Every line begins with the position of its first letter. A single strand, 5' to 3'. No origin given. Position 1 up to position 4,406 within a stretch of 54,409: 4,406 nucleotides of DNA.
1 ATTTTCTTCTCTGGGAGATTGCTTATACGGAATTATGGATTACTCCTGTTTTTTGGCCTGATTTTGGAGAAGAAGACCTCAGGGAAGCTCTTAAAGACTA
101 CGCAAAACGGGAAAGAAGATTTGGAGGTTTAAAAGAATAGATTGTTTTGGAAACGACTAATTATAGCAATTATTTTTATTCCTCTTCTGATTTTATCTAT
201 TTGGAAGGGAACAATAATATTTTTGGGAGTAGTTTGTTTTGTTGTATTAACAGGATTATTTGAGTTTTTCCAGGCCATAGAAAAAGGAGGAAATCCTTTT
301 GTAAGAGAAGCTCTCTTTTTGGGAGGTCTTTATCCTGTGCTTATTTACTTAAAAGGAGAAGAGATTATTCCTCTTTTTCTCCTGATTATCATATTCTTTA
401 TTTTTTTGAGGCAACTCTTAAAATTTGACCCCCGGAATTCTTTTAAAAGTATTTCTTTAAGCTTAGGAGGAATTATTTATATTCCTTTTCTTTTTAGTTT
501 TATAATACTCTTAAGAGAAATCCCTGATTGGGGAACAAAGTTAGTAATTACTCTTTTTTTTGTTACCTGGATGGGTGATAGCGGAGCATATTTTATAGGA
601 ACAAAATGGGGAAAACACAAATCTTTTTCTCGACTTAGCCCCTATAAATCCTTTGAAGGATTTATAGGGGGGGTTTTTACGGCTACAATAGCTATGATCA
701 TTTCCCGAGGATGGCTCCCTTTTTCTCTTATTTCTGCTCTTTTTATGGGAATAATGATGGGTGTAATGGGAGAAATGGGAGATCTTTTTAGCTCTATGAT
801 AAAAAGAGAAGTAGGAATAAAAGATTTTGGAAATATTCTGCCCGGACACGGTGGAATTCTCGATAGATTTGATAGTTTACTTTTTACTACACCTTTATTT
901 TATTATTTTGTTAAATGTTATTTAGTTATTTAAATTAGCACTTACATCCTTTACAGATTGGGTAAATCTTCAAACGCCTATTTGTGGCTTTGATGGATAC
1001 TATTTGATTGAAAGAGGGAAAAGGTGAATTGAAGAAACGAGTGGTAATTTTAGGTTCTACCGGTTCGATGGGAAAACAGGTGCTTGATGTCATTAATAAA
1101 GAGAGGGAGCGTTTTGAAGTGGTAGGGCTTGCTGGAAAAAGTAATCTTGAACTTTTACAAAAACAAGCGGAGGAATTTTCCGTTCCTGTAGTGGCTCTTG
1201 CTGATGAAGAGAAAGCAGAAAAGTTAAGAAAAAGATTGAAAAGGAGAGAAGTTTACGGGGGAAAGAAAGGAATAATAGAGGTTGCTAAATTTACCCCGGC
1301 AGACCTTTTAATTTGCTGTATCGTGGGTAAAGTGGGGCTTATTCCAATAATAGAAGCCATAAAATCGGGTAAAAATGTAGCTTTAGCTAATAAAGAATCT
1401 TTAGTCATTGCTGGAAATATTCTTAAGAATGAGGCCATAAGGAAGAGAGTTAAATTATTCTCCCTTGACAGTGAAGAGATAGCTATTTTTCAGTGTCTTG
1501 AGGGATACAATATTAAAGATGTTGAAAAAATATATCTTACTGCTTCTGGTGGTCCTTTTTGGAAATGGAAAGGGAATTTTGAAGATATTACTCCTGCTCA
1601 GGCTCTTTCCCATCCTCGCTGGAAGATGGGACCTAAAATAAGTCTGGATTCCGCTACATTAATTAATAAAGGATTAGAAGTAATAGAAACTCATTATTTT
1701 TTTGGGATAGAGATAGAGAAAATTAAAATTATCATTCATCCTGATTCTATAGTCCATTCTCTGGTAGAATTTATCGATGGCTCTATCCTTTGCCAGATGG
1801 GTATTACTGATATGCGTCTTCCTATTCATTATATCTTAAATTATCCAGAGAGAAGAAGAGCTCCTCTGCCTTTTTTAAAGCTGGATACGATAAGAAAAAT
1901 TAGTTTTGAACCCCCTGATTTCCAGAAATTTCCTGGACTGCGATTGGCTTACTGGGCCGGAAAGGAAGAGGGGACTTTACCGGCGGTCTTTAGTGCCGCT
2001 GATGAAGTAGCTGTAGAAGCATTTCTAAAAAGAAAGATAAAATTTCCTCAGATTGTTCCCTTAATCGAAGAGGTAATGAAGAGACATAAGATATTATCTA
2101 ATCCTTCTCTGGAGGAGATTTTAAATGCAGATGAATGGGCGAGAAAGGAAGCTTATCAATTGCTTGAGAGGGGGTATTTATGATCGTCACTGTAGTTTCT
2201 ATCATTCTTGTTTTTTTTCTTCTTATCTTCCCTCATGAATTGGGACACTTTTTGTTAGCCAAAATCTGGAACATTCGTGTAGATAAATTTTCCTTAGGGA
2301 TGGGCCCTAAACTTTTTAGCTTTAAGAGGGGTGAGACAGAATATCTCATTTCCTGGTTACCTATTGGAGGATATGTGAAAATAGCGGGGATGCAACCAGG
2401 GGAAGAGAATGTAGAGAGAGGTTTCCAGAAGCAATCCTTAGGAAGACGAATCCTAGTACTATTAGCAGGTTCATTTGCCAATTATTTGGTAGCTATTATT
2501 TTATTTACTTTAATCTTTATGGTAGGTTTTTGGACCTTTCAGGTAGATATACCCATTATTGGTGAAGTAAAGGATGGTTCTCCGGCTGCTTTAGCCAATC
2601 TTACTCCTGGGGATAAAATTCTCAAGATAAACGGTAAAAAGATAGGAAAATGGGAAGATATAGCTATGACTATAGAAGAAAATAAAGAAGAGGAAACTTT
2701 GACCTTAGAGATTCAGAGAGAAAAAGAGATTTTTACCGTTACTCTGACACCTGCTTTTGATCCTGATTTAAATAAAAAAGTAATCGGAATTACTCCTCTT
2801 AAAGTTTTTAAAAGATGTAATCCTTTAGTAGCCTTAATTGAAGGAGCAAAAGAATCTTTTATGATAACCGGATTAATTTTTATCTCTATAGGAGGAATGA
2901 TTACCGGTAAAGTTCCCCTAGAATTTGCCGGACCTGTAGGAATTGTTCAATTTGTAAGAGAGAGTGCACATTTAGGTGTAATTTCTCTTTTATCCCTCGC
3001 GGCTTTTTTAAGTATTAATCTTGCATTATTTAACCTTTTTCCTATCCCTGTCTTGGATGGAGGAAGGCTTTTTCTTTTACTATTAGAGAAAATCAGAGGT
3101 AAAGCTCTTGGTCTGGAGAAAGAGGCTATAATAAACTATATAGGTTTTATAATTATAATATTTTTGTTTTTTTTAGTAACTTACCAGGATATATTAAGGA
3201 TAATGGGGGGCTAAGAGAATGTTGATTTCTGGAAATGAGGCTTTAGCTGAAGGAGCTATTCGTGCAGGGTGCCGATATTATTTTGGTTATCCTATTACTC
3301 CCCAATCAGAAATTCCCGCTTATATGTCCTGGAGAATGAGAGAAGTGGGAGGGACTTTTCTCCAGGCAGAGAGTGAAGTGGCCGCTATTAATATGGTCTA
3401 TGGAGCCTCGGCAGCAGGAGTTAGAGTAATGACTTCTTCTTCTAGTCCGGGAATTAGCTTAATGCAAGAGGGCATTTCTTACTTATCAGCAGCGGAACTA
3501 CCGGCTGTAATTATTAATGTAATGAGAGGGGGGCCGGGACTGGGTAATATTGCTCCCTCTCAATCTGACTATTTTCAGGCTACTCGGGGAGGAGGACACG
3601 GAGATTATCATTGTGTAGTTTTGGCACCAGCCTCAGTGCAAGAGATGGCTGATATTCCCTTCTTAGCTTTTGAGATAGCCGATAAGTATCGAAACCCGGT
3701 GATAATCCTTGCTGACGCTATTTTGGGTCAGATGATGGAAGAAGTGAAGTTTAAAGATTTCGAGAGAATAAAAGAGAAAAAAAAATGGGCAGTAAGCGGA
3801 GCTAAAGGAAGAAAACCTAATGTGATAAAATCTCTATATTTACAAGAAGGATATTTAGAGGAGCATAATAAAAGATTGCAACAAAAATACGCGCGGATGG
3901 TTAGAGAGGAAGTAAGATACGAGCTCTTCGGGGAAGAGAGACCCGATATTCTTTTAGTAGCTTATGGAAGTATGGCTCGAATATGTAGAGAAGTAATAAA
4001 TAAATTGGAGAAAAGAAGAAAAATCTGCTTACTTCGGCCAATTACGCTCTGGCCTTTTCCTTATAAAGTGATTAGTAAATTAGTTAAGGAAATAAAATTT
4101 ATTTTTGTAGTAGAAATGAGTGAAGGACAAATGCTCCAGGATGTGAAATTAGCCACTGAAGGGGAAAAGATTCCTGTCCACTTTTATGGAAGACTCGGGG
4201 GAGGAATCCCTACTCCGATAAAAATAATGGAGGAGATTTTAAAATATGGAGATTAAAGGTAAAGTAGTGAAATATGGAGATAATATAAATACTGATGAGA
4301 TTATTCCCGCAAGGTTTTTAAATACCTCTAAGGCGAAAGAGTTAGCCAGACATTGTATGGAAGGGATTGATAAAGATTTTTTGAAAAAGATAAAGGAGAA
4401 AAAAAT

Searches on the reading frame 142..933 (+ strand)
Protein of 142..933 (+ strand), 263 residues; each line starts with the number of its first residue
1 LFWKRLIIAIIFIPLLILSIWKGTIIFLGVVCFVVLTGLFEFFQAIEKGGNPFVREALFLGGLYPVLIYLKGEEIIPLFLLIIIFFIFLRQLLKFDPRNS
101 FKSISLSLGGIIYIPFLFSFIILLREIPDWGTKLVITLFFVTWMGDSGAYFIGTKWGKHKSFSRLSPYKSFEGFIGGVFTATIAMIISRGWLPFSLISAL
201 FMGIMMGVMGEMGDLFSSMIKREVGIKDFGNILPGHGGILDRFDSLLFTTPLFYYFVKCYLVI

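Call 16: search_protein_families(library=pfam, proteins=[window:142-933:+], max_evalue=0.00001)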
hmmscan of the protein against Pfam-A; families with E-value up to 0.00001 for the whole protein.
window:142-933:+ (263 aa): 1 family
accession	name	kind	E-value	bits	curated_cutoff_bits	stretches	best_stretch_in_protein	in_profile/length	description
PF01148.25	CTP_transf_1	-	3.7e-58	197.9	24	1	4-259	2-263/264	Cytidylyltransferase family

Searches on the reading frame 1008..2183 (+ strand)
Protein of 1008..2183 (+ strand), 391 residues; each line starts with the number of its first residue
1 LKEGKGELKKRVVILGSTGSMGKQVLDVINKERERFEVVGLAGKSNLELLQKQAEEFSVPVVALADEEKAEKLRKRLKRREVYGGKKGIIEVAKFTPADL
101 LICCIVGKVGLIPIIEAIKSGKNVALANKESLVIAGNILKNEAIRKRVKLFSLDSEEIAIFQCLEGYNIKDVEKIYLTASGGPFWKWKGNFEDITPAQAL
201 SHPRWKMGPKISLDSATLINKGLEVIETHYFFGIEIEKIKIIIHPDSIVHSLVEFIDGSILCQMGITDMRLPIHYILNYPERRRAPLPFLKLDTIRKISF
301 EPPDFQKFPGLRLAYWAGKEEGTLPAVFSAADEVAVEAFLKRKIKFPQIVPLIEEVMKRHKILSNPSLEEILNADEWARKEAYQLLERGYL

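Call 16: search_protein_families(library=pfam, proteins=[window:1008-2183:+], max_evalue=0.00001)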
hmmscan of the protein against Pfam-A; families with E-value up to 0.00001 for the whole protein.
window:1008-2183:+ (391 aa): 3 families
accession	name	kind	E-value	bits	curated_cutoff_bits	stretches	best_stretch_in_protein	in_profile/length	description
PF02670.22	DXP_reductoisom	-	1.3e-39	136.2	21.7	1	12-136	1-129/129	1-deoxy-D-xylulose 5-phosphate reductoisomerase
PF13288.12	DXPR_C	-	8.2e-39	132.9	27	1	264-380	1-114/115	DXP reductoisomerase C-terminal domain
PF08436.17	DXP_redisom_C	-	6e-32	110.1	26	1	151-232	2-84/84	1-deoxy-D-xylulose 5-phosphate reductoisomerase C-terminal domain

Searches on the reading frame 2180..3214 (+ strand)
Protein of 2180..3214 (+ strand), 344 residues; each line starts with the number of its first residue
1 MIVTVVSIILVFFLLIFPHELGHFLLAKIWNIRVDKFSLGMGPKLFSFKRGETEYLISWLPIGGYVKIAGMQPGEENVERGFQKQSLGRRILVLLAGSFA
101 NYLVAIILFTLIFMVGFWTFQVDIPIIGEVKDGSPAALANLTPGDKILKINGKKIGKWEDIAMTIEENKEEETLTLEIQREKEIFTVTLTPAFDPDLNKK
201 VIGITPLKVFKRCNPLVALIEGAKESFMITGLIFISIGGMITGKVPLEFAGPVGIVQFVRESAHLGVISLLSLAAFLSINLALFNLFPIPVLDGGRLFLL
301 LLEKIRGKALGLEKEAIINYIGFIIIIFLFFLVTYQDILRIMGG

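Call 16: search_protein_families(library=pfam, proteins=[window:2180-3214:+], max_evalue=0.00001)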
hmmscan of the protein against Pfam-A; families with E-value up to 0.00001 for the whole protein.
window:2180-3214:+ (344 aa): 4 families
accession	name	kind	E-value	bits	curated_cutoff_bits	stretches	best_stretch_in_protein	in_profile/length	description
PF02163.28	Peptidase_M50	-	5.7e-60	202.8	27.2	1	8-329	2-221/221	Peptidase family M50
PF13180.12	PDZ_2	-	7.3e-11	42.7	27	1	125-189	14-78/80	PDZ domain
PF17820.7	PDZ_6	-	9.1e-11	41.8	27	1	126-180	1-54/54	PDZ domain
PF00595.29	PDZ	-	8.6e-08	32.9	23.2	1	126-179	28-81/81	PDZ domain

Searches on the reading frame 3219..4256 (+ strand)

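Call 16: search_protein_families(library=pfam, proteins=[window:3219-4256:+], max_evalue=0.00001)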
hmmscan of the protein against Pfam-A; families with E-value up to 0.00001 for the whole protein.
window:3219-4256:+ (345 aa): 3 families
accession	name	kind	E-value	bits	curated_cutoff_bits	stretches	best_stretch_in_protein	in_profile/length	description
PF01855.24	POR_N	-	3.7e-51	174.5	27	1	11-213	1-209/231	Pyruvate flavodoxin/ferredoxin oxidoreductase, thiamine diP-bdg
PF17147.9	PFOR_II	-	1.5e-20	73.9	27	1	243-333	2-99/102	Pyruvate:ferredoxin oxidoreductase core domain II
PF02780.25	Transketolase_C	-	1.1e-06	29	25.9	1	240-299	8-68/124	Transketolase, C-terminal domain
